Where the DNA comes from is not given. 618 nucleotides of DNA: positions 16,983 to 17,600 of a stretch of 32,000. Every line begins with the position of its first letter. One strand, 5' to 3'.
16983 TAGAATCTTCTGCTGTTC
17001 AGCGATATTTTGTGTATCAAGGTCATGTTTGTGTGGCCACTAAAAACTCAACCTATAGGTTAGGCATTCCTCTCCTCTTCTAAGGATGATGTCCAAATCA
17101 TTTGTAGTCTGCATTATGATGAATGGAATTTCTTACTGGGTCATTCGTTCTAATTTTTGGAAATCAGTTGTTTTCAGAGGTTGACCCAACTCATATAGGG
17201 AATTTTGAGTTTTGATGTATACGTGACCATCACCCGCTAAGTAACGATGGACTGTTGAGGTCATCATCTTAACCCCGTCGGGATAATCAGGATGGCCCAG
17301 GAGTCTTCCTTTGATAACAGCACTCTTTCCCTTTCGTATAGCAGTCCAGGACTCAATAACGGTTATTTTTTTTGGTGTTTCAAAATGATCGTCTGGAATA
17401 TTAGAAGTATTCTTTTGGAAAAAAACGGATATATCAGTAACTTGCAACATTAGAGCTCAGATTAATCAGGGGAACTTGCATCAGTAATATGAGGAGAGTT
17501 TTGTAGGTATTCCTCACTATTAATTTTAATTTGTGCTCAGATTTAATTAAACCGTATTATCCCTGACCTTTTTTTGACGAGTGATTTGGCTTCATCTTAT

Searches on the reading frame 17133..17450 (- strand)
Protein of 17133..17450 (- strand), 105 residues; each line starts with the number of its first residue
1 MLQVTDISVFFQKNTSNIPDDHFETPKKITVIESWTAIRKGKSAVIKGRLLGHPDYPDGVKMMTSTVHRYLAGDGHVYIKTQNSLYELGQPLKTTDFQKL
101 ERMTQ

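Call 11: search_protein_families(library=pfam, proteins=[window:17133-17450:-], max_evalue=0.1)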
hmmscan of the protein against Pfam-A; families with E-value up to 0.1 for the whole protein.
window:17133-17450:- (105 aa): 0 families

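Call 32: search_protein_families(library=phrogs, proteins=[window:17133-17450:-], max_evalue=0.1)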
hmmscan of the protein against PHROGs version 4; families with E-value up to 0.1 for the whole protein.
window:17133-17450:- (105 aa): 4 families
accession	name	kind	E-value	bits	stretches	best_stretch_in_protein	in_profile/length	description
phrog_8840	-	unknown function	0.00077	20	1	30-96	63-130/151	-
phrog_13035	-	unknown function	0.0029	18.7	1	56-88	73-105/116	-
phrog_9449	-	unknown function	0.004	18.4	1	44-88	55-103/105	-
phrog_16099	-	other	0.0085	16.9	1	58-89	59-90/124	methyltransferase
